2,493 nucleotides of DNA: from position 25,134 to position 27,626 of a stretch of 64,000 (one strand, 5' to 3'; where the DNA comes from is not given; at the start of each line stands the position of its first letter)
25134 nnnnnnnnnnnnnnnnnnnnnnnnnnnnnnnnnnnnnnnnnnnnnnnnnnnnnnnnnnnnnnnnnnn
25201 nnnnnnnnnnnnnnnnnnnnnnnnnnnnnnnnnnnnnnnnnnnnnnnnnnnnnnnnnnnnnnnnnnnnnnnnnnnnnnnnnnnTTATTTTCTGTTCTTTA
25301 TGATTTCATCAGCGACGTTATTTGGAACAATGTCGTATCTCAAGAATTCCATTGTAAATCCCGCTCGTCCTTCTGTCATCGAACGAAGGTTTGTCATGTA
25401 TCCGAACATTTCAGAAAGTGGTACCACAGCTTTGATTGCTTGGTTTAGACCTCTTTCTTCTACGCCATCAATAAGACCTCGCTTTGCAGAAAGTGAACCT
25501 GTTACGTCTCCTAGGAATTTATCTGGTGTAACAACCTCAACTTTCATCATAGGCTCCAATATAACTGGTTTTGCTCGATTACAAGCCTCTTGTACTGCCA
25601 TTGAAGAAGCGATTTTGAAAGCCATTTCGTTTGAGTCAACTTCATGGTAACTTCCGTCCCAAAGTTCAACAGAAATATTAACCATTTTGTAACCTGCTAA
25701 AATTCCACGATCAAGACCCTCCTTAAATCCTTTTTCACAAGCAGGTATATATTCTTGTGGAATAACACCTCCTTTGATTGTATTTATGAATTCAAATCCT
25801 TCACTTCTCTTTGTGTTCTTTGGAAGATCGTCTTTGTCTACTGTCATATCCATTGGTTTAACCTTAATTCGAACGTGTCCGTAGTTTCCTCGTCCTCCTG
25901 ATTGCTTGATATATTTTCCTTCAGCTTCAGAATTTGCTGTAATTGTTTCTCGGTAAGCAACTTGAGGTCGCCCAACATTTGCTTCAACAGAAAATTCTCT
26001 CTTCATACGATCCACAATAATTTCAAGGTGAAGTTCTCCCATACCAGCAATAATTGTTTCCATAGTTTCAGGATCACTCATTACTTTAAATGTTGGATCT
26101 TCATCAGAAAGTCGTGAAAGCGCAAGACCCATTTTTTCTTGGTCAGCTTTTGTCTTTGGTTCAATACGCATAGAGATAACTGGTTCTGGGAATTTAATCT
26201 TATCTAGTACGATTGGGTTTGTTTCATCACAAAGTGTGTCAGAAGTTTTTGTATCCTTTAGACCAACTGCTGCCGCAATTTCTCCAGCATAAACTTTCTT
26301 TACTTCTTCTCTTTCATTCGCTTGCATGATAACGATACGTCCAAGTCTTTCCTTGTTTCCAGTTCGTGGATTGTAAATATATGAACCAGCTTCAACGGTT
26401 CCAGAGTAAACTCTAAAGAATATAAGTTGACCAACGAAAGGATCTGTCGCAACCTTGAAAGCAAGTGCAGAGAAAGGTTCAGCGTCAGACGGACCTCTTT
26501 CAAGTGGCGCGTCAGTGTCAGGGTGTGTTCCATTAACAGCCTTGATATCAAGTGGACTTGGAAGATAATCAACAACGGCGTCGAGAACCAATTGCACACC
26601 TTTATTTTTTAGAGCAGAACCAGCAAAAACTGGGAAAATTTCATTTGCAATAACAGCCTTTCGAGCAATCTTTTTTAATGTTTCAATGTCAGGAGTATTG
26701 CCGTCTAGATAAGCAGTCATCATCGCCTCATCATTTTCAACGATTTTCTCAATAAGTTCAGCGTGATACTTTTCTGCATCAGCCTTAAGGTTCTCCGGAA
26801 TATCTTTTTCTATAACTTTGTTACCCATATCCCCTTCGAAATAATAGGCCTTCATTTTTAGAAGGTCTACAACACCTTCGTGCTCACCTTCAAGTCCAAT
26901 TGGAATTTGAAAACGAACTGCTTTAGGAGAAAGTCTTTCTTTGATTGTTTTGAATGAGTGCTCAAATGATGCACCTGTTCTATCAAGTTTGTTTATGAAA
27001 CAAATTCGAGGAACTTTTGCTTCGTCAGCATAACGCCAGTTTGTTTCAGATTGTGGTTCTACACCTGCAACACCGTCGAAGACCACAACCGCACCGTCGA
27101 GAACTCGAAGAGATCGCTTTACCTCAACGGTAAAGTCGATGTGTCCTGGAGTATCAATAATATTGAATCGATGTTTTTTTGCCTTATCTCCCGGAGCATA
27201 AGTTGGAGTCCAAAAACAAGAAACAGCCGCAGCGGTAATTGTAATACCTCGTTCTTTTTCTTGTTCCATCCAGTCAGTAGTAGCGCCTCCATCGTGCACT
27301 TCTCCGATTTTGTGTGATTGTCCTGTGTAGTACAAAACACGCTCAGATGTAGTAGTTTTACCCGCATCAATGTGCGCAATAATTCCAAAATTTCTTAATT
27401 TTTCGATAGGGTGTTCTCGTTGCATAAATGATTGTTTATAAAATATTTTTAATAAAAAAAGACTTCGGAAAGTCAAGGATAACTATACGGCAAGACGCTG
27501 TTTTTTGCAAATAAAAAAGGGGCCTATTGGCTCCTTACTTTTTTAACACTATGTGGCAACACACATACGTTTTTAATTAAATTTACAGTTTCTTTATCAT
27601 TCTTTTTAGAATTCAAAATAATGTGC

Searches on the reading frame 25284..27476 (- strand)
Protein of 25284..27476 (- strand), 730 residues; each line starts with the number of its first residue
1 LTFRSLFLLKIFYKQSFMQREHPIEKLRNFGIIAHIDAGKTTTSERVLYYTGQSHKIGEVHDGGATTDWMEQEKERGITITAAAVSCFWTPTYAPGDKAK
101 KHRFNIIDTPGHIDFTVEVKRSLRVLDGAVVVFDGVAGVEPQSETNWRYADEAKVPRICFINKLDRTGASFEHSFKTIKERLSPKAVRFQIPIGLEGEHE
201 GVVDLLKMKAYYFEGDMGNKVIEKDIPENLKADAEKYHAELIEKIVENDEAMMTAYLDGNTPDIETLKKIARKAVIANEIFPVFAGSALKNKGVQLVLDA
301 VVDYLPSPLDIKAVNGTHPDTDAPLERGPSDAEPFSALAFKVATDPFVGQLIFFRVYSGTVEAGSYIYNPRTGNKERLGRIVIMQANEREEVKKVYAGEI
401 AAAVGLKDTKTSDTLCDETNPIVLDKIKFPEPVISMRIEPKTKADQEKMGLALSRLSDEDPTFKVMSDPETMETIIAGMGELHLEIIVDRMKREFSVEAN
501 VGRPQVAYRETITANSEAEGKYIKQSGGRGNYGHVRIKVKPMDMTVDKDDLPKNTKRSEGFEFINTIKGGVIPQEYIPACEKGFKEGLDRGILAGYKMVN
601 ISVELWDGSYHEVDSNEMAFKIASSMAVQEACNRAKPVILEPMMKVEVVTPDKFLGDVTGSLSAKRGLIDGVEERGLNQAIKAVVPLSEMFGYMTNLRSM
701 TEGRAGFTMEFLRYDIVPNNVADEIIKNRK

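Call 36: search_protein_families(library=pfam, proteins=[window:25284-27476:-], max_evalue=0.00001)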
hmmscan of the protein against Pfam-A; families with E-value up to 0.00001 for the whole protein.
window:25284-27476:- (730 aa): 7 families
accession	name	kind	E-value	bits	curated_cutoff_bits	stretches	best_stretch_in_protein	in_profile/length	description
PF00009.33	GTP_EFTU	-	9.9e-62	208.3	26.5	1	26-307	2-188/188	Elongation factor Tu GTP binding domain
PF03764.24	EFG_IV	-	3.7e-40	136.9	24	1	504-636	1-121/121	Elongation factor G, domain IV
PF14492.12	EFG_III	-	1.2e-32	112.2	27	1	429-502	1-74/75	Elongation Factor G, domain III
PF00679.30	EFG_C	-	1.9e-26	92.3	27.9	1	639-724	2-88/89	Elongation factor G C-terminus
PF03144.31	GTP_EFTU_D2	-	4.8e-17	62.6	30.3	1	349-416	1-73/73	Elongation factor Tu domain 2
PF22042.2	EF-G_D2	-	1.6e-16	60.6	27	1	334-417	1-83/84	Elongation factor G domain 2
PF16658.11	RF3_C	-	1.3e-06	28.7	40.1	1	435-518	12-95/132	Class II release factor RF3, C-terminal domain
